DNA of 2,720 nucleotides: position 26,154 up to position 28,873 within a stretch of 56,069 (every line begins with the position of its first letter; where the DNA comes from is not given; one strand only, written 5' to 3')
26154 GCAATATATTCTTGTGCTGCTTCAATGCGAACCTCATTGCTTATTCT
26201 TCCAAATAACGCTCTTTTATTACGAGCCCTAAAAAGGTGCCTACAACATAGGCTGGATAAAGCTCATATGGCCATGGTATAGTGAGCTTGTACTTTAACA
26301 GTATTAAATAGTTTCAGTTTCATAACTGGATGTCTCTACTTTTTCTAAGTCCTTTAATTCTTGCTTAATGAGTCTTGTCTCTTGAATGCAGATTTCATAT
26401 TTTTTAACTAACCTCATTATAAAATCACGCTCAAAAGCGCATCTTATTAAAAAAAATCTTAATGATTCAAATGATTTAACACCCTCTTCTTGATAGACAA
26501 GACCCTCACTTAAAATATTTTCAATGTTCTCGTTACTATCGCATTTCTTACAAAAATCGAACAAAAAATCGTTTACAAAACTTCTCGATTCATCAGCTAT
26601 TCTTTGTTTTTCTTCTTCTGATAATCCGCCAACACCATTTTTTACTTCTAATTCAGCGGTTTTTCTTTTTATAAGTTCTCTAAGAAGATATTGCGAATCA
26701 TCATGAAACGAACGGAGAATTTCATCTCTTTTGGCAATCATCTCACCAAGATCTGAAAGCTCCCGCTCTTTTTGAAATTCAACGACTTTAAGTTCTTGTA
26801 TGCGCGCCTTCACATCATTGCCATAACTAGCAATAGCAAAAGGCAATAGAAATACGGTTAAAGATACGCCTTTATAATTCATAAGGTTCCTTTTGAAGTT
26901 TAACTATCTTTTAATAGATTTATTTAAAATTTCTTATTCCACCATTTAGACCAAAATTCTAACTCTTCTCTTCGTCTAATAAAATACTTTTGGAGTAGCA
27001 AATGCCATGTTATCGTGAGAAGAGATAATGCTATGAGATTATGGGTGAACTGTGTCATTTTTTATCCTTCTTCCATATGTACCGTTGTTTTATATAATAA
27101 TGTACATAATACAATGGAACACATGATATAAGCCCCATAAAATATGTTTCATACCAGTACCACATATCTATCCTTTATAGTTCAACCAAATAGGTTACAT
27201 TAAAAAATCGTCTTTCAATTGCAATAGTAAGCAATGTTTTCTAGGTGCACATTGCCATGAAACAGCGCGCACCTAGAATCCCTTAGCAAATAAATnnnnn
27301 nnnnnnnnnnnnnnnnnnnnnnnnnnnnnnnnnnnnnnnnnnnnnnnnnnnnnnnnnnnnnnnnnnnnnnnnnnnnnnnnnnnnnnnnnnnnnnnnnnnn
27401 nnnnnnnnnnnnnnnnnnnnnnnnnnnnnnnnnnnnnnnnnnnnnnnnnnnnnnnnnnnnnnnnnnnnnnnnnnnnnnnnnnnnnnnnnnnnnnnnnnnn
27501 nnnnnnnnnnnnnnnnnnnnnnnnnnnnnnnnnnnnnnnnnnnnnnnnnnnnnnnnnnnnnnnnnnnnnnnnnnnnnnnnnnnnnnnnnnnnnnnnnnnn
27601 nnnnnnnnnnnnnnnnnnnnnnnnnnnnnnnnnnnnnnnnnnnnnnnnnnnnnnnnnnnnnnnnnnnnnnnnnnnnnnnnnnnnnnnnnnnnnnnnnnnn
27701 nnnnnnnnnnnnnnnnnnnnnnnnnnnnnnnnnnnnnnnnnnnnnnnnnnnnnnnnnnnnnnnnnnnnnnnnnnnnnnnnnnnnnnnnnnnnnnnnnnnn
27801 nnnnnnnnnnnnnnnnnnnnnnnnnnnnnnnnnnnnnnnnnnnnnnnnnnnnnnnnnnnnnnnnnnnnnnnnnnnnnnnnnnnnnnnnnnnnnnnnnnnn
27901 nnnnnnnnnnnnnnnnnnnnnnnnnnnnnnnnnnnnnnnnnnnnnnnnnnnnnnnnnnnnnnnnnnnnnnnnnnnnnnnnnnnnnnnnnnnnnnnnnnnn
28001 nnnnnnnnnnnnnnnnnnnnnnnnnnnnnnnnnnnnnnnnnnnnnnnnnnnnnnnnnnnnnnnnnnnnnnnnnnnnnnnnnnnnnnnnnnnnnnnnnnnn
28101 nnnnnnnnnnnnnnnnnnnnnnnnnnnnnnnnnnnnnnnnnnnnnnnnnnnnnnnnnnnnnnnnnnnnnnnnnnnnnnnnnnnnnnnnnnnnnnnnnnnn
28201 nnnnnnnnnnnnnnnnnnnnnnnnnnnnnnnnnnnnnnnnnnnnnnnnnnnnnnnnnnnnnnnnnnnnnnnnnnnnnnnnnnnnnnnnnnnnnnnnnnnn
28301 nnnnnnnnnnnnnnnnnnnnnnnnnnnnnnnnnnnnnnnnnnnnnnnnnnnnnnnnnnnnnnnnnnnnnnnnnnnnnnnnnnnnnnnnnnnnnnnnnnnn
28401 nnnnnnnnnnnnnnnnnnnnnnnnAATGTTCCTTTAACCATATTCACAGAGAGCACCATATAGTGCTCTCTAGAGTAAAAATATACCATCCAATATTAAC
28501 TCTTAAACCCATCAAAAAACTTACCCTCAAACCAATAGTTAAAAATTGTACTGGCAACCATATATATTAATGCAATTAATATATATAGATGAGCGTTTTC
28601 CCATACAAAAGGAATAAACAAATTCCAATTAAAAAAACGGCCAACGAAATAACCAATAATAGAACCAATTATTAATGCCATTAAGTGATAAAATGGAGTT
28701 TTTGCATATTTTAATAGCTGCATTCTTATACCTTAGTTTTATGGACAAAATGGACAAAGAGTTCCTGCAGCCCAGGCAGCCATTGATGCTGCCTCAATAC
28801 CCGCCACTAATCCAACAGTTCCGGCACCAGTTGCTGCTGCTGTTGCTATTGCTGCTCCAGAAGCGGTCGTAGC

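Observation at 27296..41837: Diverged inverted segmental duplication (two about 3.3-kb arms) bracketing an about 8-kb cargo segment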

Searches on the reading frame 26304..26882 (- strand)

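Call 7: search_protein_families(library=pfam, proteins=[window:26304-26882:-], max_evalue=1)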
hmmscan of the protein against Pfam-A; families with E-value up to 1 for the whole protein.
window:26304-26882:- (192 aa): 2 families
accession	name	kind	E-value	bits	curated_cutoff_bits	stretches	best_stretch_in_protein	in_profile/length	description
PF17380.7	DUF5401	-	0.094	11.2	25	1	32-101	474-542/721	Family of unknown function (DUF5401)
PF08391.16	Ly49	-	0.24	12.4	31.5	0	33-104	27-96/119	Ly49-like protein, N-terminal region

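Call 26: search_protein_families(library=ncbifam, proteins=[window:26304-26882:-], max_evalue=1)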
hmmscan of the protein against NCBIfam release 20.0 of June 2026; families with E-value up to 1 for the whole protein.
window:26304-26882:- (192 aa): 1 family
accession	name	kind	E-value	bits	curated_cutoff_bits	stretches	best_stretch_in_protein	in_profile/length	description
NF053602.1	Phr_regulator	exception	0.0033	17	320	1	4-113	75-181/191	heat shock transcription regulator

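Call 27: search_protein_families(library=phrogs, proteins=[window:26304-26882:-], max_evalue=0.1)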
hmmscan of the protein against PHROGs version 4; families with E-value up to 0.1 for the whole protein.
window:26304-26882:- (192 aa): 1 family
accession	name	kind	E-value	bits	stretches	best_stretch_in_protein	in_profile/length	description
phrog_5213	-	unknown function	0.012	16.9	1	23-113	6-94/115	-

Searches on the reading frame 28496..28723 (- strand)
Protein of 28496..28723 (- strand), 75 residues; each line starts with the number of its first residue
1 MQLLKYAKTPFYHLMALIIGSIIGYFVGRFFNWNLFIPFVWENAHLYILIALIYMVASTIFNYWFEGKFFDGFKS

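Call 7: search_protein_families(library=pfam, proteins=[window:28496-28723:-], max_evalue=1)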
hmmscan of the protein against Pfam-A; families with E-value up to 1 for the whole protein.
window:28496-28723:- (75 aa): 8 families
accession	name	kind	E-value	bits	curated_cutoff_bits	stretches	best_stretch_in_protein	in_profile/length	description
PF12822.12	ECF_trnsprt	-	0.02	15.4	30.7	1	5-56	92-150/169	ECF transporter, substrate-specific component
PF02687.27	FtsX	-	0.04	14.4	25.5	1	12-61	54-110/120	FtsX-like permease C-terminal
PF13346.12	ABC2_membrane_5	-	0.075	13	25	1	5-67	81-142/205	ABC-2 family transporter protein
PF15286.11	Bcl-2_3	-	0.12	13.5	25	1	17-63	76-124/126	Apoptosis regulator M11, B cell 2 leukaemia/lymphoma like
PF06703.16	SPC25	-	0.15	12.2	24.3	1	5-65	18-77/159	Microsomal signal peptidase 25 kDa subunit (SPC25)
PF06374.16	NDUF_C2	-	0.17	12.6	24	1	6-63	10-66/109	NADH-ubiquinone oxidoreductase subunit b14.5b (NDUFC2)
PF11833.13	CPP1-like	-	0.19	11.8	28.4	1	8-61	142-195/196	Protein CHAPERONE-LIKE PROTEIN OF POR1-like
PF04246.17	RseC_MucC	-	0.27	11.6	24.4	1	14-70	75-119/130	Positive regulator of sigma(E), RseC/MucC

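Call 26: search_protein_families(library=ncbifam, proteins=[window:28496-28723:-], max_evalue=1)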
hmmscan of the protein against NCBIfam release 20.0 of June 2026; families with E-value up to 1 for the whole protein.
window:28496-28723:- (75 aa): 1 family
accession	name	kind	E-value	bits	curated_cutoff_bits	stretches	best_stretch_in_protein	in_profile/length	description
NF008672.1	PRK11677.1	equivalog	0.15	12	150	1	11-33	4-26/133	Z-ring associated protein ZapG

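Call 27: search_protein_families(library=phrogs, proteins=[window:28496-28723:-], max_evalue=0.1)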
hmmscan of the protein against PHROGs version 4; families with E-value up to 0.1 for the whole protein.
window:28496-28723:- (75 aa): 1 family
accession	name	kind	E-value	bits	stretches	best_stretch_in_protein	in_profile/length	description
phrog_20274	-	unknown function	0.012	17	1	12-71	16-77/141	-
